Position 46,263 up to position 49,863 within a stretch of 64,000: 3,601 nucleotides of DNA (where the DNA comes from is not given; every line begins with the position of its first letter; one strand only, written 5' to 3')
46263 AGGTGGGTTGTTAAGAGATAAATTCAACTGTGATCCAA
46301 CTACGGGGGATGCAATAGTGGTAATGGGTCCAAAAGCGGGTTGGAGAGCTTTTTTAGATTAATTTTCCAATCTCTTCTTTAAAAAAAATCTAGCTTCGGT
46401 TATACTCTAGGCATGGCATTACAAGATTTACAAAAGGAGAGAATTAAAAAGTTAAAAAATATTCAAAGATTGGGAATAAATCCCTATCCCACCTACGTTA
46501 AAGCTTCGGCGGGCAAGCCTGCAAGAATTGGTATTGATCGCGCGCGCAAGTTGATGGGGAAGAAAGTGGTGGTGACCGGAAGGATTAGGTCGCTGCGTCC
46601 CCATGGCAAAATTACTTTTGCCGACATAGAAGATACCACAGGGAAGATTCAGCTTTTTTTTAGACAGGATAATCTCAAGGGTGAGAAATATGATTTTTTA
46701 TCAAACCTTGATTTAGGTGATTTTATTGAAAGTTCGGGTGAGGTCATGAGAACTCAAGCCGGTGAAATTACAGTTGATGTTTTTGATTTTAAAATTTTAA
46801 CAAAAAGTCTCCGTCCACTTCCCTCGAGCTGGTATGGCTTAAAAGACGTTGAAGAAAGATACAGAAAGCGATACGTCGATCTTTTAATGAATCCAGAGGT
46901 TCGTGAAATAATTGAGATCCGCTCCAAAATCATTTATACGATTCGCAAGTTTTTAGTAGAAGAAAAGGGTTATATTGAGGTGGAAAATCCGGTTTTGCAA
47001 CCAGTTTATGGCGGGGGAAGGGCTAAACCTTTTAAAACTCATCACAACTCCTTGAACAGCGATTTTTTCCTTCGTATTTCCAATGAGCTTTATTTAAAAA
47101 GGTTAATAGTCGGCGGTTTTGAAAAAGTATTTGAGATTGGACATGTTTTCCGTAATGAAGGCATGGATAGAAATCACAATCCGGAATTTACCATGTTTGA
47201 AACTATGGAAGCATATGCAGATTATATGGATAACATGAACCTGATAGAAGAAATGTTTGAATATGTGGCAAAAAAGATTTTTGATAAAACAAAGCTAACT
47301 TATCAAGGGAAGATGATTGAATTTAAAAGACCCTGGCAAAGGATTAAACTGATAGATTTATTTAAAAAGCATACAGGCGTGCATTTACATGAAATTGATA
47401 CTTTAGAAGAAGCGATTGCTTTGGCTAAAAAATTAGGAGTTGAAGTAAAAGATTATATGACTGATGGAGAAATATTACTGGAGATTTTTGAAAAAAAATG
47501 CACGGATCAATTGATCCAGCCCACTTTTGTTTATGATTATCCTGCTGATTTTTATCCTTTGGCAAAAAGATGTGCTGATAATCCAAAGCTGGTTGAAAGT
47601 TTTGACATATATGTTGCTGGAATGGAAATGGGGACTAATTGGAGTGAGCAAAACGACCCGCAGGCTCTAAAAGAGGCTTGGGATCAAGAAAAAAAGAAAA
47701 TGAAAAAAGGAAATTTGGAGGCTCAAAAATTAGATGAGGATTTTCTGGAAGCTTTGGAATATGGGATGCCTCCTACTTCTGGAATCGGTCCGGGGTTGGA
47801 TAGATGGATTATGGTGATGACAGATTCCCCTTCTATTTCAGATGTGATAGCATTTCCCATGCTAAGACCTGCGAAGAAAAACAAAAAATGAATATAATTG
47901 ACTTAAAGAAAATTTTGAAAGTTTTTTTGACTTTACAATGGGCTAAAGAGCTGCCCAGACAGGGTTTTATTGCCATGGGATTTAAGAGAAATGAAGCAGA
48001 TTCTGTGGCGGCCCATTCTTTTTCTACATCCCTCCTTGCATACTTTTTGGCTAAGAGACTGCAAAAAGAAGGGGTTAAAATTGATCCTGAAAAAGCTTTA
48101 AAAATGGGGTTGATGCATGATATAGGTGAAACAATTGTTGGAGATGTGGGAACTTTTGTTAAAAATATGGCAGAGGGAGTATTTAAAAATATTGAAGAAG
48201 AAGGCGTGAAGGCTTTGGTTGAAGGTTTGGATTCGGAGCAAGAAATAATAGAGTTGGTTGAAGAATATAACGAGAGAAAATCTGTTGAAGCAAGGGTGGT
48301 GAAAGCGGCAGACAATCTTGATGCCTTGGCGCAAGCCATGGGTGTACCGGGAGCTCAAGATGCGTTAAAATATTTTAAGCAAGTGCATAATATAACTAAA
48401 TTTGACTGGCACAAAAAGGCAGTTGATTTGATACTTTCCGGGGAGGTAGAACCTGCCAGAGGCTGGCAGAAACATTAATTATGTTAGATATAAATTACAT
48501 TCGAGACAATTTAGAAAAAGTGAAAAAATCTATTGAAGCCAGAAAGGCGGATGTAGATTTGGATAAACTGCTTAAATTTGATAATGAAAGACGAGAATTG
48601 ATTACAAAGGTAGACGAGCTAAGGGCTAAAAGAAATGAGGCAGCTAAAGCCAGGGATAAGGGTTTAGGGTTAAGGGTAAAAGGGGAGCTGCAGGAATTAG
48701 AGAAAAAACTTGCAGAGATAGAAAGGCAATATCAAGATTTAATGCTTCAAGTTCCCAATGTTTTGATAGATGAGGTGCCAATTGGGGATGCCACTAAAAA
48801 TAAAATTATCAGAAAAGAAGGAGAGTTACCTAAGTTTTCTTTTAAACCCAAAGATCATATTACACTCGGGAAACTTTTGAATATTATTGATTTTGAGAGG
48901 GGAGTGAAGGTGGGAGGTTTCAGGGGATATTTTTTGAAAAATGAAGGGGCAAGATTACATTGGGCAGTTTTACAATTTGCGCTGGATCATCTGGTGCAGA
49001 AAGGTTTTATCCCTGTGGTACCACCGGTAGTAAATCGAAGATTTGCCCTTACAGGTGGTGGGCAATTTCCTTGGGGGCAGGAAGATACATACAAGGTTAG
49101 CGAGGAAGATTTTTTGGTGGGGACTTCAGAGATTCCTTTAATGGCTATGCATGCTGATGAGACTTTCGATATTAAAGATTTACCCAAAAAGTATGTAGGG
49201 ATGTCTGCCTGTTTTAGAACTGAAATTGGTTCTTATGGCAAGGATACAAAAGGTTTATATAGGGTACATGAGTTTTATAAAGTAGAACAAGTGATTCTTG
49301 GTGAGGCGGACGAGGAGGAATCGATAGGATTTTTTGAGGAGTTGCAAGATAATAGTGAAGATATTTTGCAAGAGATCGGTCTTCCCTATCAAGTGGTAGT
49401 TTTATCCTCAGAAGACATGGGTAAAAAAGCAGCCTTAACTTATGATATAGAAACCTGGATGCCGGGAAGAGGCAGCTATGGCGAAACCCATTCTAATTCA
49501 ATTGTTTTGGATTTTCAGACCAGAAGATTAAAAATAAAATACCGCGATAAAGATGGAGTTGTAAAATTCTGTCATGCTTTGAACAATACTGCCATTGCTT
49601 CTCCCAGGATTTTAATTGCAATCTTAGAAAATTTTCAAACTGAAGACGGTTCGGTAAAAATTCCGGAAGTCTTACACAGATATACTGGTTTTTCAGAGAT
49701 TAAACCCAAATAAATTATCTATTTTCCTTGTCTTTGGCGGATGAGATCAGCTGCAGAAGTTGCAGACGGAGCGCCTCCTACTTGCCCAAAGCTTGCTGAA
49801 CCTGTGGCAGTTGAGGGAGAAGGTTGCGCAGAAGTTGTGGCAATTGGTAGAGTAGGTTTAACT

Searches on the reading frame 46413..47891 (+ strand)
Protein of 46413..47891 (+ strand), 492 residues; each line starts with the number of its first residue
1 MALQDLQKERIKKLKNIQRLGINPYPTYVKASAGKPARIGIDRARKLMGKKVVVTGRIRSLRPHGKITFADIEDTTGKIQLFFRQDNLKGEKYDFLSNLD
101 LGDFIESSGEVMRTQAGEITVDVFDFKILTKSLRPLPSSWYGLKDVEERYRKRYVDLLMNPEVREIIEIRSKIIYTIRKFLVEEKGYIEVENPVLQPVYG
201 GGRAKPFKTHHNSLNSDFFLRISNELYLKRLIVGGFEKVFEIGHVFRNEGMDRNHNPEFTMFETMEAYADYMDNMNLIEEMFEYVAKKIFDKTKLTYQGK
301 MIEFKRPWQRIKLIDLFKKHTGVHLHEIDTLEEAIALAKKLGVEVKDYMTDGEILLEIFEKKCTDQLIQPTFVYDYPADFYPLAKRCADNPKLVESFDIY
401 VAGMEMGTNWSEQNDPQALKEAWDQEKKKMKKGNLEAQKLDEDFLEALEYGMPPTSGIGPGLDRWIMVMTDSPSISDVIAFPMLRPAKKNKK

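Call 13: search_protein_families(library=pfam, proteins=[window:46413-47891:+], max_evalue=0.00001)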
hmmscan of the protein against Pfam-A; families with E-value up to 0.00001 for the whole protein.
window:46413-47891:+ (492 aa): 2 families
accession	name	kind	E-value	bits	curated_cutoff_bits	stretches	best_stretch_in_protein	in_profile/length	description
PF00152.25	tRNA-synt_2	-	8.4e-86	288.2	25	1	146-484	2-307/308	tRNA synthetases class II (D, K and N)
PF01336.31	tRNA_anti-codon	-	2.7e-14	53.3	27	1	52-129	1-75/75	OB-fold nucleic acid binding domain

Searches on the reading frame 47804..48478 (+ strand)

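Call 13: search_protein_families(library=pfam, proteins=[window:47804-48478:+], max_evalue=0.00001)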
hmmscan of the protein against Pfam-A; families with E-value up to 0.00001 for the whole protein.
window:47804-48478:+ (224 aa): 3 families
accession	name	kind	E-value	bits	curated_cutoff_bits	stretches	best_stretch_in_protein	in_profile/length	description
PF13023.12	HD_3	-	1.9e-23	83.6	22.5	1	48-199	5-154/165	HD domain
PF12917.13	YfbR-like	-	1.1e-17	64.8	25.9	1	63-179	21-142/182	5'-deoxynucleotidase YfbR-like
PF01966.28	HD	-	1.7e-14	54.5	22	1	68-174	1-115/116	HD domain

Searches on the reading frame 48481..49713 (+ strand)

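Call 13: search_protein_families(library=pfam, proteins=[window:48481-49713:+], max_evalue=0.00001)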
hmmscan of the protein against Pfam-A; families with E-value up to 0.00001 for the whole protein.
window:48481-49713:+ (410 aa): 2 families
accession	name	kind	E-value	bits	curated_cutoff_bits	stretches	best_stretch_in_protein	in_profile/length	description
PF00587.30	tRNA-synt_2b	-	3.1e-28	99.5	29.3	1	209-385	10-179/179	tRNA synthetase class II core domain (G, H, P, S and T)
PF02403.27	Seryl_tRNA_N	-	2.8e-18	66.6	28.2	1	1-94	1-107/108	Seryl-tRNA synthetase N-terminal domain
